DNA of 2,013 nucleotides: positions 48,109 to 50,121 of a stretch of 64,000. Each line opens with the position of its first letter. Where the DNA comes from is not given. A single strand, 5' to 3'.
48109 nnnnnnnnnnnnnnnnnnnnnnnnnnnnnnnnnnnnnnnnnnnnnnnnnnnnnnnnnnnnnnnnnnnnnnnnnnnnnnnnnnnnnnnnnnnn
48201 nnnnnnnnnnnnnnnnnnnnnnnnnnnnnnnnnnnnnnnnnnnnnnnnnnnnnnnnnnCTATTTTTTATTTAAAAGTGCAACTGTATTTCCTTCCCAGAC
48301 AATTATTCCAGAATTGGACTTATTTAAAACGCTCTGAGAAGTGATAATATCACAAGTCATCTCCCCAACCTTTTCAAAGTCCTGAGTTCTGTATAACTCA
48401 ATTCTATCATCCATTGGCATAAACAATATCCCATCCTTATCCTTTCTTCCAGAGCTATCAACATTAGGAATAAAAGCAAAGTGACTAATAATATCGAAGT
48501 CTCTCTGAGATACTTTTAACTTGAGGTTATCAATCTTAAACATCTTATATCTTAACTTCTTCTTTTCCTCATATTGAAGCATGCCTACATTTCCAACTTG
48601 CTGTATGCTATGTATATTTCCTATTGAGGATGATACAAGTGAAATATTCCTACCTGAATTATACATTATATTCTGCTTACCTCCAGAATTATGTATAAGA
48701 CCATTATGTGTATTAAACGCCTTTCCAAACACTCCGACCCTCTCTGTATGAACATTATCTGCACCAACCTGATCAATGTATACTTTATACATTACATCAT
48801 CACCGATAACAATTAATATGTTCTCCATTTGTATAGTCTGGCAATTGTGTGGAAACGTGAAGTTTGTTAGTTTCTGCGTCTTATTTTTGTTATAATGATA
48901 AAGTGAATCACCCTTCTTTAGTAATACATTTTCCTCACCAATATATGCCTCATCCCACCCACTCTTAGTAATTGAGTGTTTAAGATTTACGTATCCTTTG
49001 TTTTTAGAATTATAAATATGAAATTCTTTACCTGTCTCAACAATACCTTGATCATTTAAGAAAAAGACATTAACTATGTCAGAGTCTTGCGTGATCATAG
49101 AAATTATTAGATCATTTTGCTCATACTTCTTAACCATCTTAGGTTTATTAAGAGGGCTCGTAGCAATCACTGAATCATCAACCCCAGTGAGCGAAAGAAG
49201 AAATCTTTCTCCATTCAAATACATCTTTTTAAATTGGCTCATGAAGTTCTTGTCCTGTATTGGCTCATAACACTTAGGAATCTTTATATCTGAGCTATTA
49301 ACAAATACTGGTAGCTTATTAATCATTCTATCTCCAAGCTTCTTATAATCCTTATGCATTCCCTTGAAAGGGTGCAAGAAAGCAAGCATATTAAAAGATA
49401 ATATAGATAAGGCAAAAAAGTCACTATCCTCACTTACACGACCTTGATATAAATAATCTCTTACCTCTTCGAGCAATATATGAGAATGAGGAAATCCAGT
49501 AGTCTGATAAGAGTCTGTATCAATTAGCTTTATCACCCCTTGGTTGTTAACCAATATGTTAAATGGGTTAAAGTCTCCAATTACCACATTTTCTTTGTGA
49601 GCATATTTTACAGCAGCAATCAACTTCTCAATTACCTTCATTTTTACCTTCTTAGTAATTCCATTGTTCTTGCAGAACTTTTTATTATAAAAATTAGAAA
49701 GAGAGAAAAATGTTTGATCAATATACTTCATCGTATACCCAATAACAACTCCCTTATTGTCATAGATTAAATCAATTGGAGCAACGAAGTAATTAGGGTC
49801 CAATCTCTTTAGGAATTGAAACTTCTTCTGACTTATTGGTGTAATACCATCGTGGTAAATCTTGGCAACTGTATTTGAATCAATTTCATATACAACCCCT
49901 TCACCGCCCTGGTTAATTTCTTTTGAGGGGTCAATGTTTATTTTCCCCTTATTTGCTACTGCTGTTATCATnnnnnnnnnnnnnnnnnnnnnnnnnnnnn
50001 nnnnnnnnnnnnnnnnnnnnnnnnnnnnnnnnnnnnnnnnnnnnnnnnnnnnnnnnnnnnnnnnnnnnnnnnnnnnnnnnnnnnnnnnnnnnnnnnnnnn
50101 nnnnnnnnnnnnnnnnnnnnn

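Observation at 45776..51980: vWA (TerY-like) - PP2C phosphatase - Ser/Thr kinase triad with an adjacent AAA+ ATPase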

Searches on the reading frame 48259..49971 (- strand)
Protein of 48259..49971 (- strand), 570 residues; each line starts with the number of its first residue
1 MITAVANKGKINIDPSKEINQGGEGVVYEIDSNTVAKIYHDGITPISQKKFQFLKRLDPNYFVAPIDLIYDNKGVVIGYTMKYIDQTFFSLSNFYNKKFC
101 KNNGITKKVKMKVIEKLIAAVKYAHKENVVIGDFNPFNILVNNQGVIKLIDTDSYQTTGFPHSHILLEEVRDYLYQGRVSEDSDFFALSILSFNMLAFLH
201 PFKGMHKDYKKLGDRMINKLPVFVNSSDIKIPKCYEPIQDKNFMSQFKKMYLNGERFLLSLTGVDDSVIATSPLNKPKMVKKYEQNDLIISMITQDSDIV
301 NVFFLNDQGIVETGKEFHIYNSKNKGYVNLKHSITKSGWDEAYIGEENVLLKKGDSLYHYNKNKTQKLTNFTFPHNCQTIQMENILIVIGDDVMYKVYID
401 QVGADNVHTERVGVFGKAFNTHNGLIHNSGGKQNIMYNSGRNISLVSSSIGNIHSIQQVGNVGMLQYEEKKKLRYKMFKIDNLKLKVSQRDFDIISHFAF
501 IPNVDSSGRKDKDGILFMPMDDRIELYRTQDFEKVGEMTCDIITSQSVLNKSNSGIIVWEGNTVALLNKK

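Call 3: search_protein_families(library=pfam, proteins=[window:48259-49971:-], max_evalue=0.1)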
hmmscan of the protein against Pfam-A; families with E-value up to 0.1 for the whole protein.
window:48259-49971:- (570 aa): 5 families
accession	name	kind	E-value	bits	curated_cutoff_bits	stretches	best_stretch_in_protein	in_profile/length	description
PF00069.31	Pkinase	-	2e-09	37.7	31.7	1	50-220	48-217/263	Protein kinase domain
PF01163.29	RIO1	-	1.8e-05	24.9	22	1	46-168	54-164/187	RIO domain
PF07714.23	PK_Tyr_Ser-Thr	-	0.013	15.3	23.1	1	81-152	80-146/258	Protein tyrosine and serine/threonine kinase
PF00780.28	CNH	-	0.081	13.2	26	0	357-417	107-162/255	CNH domain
PF10243.14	MIP-T3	-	0.096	13.1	23.4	0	81-129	36-84/113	Microtubule-binding protein MIP-T3 CH-like domain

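Call 4: search_protein_families(library=padloc, proteins=[window:48259-49971:-], max_evalue=0.1)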
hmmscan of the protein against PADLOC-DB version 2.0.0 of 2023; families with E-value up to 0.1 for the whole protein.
window:48259-49971:- (570 aa): 20 families
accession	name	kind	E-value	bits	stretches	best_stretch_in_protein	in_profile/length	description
PDLC04047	PD-T4-6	-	1.1e-08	32.6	1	99-241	102-249/327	-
PDLC04042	PD-T4-6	-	1.9e-08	32.3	1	104-261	105-269/292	-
PDLC04053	PD-T4-6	-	4.6e-08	30.9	1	106-222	108-230/311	-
PDLC04048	PD-T4-6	-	9.7e-08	29.7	1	104-204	107-214/354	-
PDLC04061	PD-T4-6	-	2.1e-07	28.9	1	107-151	119-163/510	-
PDLC03921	MkoA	-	1.3e-06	24.4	1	53-158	544-638/1607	-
PDLC04040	PD-T4-6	-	2.3e-06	24.6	1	105-151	99-145/547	-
PDLC04057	PD-T4-6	-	2.7e-06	24.7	1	73-207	68-215/443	-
PDLC03920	MkoA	-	5e-06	23.1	1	48-205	56-222/1112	-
PDLC04060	PD-T4-6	-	5.4e-06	23.6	1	101-151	101-151/486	-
PDLC04054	PD-T4-6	-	2.1e-05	22.1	1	102-208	105-219/347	-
PDLC04138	mad6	-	2.4e-05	21.4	1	100-151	143-196/659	mads_6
PDLC04052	PD-T4-6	-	6.7e-05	20.3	1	102-151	107-156/496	-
PDLC04043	PD-T4-6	-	7.4e-05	20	1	112-272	119-286/452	-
PDLC04039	PD-T4-6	-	0.002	15.2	1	105-152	111-158/458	-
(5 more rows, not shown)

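Call 5: search_protein_families(library=phrogs, proteins=[window:48259-49971:-], max_evalue=0.01)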
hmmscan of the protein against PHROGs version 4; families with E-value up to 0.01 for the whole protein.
window:48259-49971:- (570 aa): 3 families
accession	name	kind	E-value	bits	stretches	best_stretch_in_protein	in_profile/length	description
phrog_37888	-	unknown function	3.2e-08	33.5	1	13-160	13-168/646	-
phrog_2361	-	other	3.2e-05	24.1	1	96-241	103-246/415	serine-threonine kinase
phrog_3909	-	unknown function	0.0012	19.9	1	311-363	7-53/64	-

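Call 8: search_dna_similar(query=window:48259-49971:-, collection=phages, mode=protein, max_rows=25)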
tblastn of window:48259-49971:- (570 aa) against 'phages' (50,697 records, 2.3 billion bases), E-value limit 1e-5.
Records with a match: 4; places in all: 4; records where one place covers at least 80% of the query: 1.
Best place of each record, by identity: <60% 4.
By first word of the organism name: uncultured 3; Bacteriophage 1.
By host as written in the record: - 4.
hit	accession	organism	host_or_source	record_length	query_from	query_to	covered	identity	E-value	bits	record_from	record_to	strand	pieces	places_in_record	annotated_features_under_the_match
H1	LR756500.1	uncultured phage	metagenomic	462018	6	570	99%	34.2%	3e-95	324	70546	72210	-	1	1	record has no annotation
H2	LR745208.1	uncultured phage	metagenomic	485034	19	256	42%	32.2%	6e-22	106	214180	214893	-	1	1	record has no annotation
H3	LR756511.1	uncultured phage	metagenomic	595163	19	256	42%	28.2%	6e-25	116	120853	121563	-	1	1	record has no annotation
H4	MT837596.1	Bacteriophage sp.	human fecal samples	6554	9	154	26%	34.9%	1e-10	71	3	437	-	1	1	record has no annotation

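Call 10: get_annotated_region(hit=H1, flank=8000)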
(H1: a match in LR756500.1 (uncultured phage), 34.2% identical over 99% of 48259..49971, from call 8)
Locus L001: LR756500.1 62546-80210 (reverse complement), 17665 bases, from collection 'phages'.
description: uncultured phage genome assembly, chromosome: 1.
organism: uncultured phage (NCBI taxid 278008)
taxonomy: Viruses; environmental samples
host: -; source: metagenomic; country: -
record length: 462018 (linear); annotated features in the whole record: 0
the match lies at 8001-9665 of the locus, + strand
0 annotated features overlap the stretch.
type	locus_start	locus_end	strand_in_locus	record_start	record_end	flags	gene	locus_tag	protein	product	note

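Call 11: get_annotated_region(hit=H2, flank=8000)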
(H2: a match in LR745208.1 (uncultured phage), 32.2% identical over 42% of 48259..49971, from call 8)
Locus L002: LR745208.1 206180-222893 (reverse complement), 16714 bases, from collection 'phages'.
description: uncultured phage genome assembly, chromosome: 1.
organism: uncultured phage (NCBI taxid 278008)
taxonomy: Viruses; environmental samples
host: -; source: metagenomic; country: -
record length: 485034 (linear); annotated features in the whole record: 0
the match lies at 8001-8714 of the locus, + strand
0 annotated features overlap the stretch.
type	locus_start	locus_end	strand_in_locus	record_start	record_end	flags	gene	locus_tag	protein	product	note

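Call 12: get_annotated_region(hit=H3, flank=8000)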
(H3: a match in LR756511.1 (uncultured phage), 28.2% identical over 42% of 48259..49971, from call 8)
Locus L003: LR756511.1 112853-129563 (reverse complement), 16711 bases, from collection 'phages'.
description: uncultured phage genome assembly, chromosome: 1.
organism: uncultured phage (NCBI taxid 278008)
taxonomy: Viruses; environmental samples
host: -; source: metagenomic; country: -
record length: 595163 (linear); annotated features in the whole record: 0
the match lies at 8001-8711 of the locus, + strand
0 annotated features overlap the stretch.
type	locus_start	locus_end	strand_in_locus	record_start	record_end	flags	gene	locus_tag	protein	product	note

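Call 15: find_homologous_proteins(query=window:48259-49971:-, max_evalue=0.00001)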
Query window:48259-49971:- (570 aa): 230 proteins with E <= 0.00001 among 5710 candidates; the best 120 are listed.
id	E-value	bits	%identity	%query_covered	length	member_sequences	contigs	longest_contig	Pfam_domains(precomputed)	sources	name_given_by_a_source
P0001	0.0e+0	1022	77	100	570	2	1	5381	PF00069.32,PF01163.29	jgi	-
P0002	2.2e-269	913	72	100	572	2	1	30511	PF00069.32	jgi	-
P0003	6.1e-268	908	69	100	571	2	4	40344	PF00069.32,PF18975.7,PF01163.29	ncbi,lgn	-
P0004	6.2e-266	901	68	100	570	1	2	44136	PF00069.32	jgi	jgi:serine/threonine protein kinase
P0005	2.7e-263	893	68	100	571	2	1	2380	PF00069.32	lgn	-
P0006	2.9e-263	892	68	100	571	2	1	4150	PF00069.32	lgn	-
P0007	1.7e-261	887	67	100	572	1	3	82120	PF00069.32,PF01163.29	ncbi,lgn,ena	ncbi:MAG: RIO1 family regulatory kinase/ATPase [Nanoarchaeota archaeon]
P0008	3.8e-261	886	69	100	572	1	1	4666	PF00069.32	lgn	-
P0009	8.4e-261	884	68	100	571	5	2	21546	PF00069.32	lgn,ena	-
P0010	5.5e-258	875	68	100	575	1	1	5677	PF00069.32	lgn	-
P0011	3.9e-256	869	67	98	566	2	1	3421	PF00069.32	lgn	-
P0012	4.4e-255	865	66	100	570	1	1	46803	PF00069.32,PF01163.29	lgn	-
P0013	1.0e-253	861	67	99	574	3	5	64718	PF00069.32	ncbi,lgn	-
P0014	1.1e-252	858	65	100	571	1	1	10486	PF00069.32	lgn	-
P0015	1.7e-252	857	65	98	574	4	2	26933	PF00069.32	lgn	-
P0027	1.7e-231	788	61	100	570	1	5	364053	PF00069.32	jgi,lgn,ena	jgi:serine/threonine protein kinase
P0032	2.2e-183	629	51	98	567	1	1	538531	PF00069.32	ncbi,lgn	-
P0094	1.3e-145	504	44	98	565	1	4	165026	PF00069.32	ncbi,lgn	-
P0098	2.1e-143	497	42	100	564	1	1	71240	PF00069.32,PF01163.29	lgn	-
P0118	4.1e-132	460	42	98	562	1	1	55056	PF00069.32,PF01163.29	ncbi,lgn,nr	ncbi:MAG: hypothetical protein JXL97_13560 [Bacteroidales bacterium]|nr:hypothetical protein [Bacter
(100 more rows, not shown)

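Call 17: find_encoding_contigs(protein=P0032, flank=8000, max_places=2)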
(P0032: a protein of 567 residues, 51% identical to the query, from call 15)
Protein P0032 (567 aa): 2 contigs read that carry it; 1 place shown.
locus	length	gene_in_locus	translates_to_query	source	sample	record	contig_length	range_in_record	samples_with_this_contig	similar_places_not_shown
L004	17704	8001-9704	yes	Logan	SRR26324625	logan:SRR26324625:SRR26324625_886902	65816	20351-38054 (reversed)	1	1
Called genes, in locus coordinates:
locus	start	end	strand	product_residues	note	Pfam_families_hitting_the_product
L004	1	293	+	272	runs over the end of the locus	PF25539:Bestrophin_2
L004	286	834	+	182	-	PF01885:PTS_2-RNA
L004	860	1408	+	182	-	PF00929:RNase_T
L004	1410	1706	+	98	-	-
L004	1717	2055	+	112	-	-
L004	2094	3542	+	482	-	PF13671:AAA_33 (weak), PF00149:Metallophos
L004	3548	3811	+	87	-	-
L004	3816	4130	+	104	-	-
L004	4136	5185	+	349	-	PF00226:DnaJ, PF01556:DnaJ_C, PF00684:DnaJ_CXXCXGXG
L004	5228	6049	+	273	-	-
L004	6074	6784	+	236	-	PF00092:VWA (weak)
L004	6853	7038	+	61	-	-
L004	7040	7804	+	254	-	PF13672:PP2C_2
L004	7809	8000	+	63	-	-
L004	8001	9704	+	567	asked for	PF00069:Pkinase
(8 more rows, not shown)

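Call 18: find_encoding_contigs(protein=P0118, flank=8000, max_places=2)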
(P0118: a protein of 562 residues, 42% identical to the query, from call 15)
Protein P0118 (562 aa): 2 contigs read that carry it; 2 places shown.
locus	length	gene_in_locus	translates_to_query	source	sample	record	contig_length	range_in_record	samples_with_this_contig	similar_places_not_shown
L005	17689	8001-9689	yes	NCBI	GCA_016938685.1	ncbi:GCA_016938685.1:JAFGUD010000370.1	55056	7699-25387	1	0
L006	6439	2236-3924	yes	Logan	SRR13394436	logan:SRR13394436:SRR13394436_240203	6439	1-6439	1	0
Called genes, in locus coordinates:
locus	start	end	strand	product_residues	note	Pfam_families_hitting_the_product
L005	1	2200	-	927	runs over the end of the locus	PF13620:CarboxypepD_reg, PF13715:CarbopepD_reg_2, PF07715:Plug, PF00593:TonB_dep_Rec_b-barrel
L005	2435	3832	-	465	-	PF28492:Beta_helix_4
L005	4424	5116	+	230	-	PF00293:NUDIX, PF19368:WHD_AraR, PF21906:WHD_NrtR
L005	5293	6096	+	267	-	PF00857:Isochorismatase (faint)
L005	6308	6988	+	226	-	PF00092:VWA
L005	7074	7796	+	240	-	PF13672:PP2C_2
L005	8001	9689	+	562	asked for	PF00069:Pkinase, PF01163:RIO1 (weak)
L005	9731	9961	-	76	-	PF05016:ParE_toxin (weak)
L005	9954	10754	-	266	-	PF12080:GldM_4th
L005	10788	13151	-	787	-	PF02901:PFL-like, PF01228:Gly_radical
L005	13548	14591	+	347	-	PF01510:Amidase_2, PF06347:SH3_4 (faint), PF08239:SH3_3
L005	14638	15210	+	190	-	-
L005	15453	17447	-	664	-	PF11751:PorP_SprF, PF13715:CarbopepD_reg_2 (faint), PF22902:NOMO1-like_9th (faint), PF22904:NOMO1-like_2nd (faint), PF13620:CarboxypepD_reg, PF00691:OmpA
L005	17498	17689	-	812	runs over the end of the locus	PF13585:CHU_C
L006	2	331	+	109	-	?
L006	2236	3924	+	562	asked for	PF00069:Pkinase, PF01163:RIO1 (weak)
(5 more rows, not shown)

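Call 19: find_encoding_contigs(protein=P0094, flank=8000, max_places=2)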
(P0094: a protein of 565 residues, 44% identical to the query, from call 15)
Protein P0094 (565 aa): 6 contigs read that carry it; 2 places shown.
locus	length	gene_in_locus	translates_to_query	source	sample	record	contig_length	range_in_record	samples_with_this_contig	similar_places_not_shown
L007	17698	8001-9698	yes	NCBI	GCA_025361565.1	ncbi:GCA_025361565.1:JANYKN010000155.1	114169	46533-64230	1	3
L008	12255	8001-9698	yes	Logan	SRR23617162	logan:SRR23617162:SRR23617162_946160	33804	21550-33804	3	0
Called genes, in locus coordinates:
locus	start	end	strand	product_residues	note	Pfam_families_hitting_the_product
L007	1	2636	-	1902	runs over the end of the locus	PF22352:K319L-like_PKD (faint), PF00047:ig (faint), PF07679:I-set (weak), PF13927:Ig_3 (weak), PF18962:Por_Secre_tail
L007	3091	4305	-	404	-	PF00202:Aminotran_3 (faint), PF00155:Aminotran_1_2, PF00464:SHMT (weak)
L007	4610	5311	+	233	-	PF00293:NUDIX, PF22327:Nudt16-like (faint), PF19368:WHD_AraR, PF21906:WHD_NrtR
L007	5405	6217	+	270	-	-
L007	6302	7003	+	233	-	PF00092:VWA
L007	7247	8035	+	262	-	PF13672:PP2C_2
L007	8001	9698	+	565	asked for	PF00069:Pkinase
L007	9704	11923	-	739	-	PF07695:7TMR-DISM_7TM, PF07228:SpoIIE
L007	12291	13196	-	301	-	PF02086:MethyltransfD12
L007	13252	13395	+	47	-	-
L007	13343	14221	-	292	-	PF00231:ATP-synt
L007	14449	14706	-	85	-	PF00887:ACBP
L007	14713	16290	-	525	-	PF02874:ATP-synt_ab_N, PF00006:ATP-synt_ab, PF00306:ATP-synt_ab_C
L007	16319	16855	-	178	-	PF00213:OSCP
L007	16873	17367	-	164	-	PF00430:ATP-synt_B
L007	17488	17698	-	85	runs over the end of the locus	PF00137:ATP-synt_C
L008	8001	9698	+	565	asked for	PF00069:Pkinase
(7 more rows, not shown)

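Call 20: search_protein_families(library=pfam, proteins=[L005:4424-5116:+, L005:5293-6096:+], max_evalue=0.01)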
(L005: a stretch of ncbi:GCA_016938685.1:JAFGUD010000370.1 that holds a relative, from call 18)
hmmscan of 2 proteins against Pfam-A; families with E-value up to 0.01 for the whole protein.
L005:4424-5116:+ (230 aa): 3 families
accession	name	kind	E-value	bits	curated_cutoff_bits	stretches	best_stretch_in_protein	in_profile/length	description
PF21906.2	NrtR_WHD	-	2.9e-26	91.8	27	1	153-213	1-61/61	NrtR DNA-binding winged helix domain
PF00293.34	NUDIX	-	8.7e-18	65.1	21.1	1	12-137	3-132/134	NUDIX domain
PF19368.5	AraR_C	-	2.1e-14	54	23.8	1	149-226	1-79/82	AraR C-terminal winged HTH domain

L005:5293-6096:+ (267 aa): 1 family
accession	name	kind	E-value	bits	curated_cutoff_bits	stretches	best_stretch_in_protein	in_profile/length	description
PF00857.26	Isochorismatase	-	1.5e-05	25.6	27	1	5-98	2-76/175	Isochorismatase domain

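Call 21: search_protein_families(library=ncbifam, proteins=[window:48259-49971:-, L005:5293-6096:+, L005:4424-5116:+], max_evalue=0.01)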
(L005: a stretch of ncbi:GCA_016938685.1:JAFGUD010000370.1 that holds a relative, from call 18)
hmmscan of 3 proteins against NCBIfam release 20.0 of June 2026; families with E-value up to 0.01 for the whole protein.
window:48259-49971:- (570 aa): 6 families
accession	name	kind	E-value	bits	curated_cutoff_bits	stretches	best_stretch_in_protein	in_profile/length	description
NF038151.1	lanthi_synth_III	equivalog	2.7e-09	36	575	1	111-217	339-444/833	class III lanthionine synthetase LanKC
NF038150.1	lanthi_synth_IV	equivalog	5.2e-08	31.7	650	1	104-160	294-350/851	class IV lanthionine synthetase LanL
NF033483.0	PknB_PASTA_kin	equivalog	2.3e-06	27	450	1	104-204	103-210/563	Stk1 family PASTA domain-containing Ser/Thr kinase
NF047741.1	antiphage_MADS6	equivalog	1.1e-05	24.1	460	1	49-213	244-413/612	methylation-associated defense system protein kinase MAD6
NF052427.1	StpK7MSMEG_1200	equivalog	0.0025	16.3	900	1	103-155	103-155/601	serine/threonine protein kinase StpK7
NF002475.0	PRK01723.1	equivalog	0.0059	15.7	142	0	108-154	143-189/241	3-deoxy-D-manno-octulosonic acid kinase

L005:5293-6096:+ (267 aa): 1 family
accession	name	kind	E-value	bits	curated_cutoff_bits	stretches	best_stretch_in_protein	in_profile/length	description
NF008623.0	PRK11609.1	equivalog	5.2e-09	36.2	174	1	118-218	78-165/213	bifunctional nicotinamidase/pyrazinamidase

L005:4424-5116:+ (230 aa): 9 families
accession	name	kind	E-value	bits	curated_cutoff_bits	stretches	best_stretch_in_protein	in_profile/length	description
NF050029.2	TransRepNtr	equivalog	9.5e-50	169.3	400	1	7-219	16-231/245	ADPR responsive transcriptional repressor NtrR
NF003791.0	PRK05379.2-3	equivalog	1.3e-11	44.3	409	1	9-125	199-318/340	bifunctional nicotinamide-nucleotide adenylyltransferase/Nudix hydroxylase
NF003786.0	PRK05379.1-2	equivalog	2.3e-11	43.5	397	1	12-133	218-345/354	bifunctional nicotinamide-nucleotide adenylyltransferase/Nudix hydroxylase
NF003788.0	PRK05379.1-5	equivalog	2.8e-11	43.3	354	1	9-125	210-329/351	bifunctional nicotinamide-nucleotide adenylyltransferase/Nudix hydroxylase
NF003787.0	PRK05379.1-4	equivalog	1.1e-08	34.5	449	1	11-126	207-325/346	bifunctional nicotinamide-nucleotide adenylyltransferase/Nudix hydroxylase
NF003790.0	PRK05379.2-2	equivalog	2.2e-08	33.6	403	1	12-130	217-340/354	bifunctional nicotinamide mononucleotide adenylyltransferase/ADP-ribose pyrophosphatase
NF003785.0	PRK05379.1-1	equivalog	1.3e-07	31.1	418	1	11-122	202-317/347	bifunctional nicotinamide-nucleotide adenylyltransferase/Nudix hydroxylase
NF008044.0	PRK10776.1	equivalog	5.6e-06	26.3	148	1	40-126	30-111/130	8-oxo-dGTP diphosphatase MutT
TIGR00586.1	mutt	equivalog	3.2e-05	24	97.9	1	38-130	29-116/129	8-oxo-dGTP diphosphatase MutT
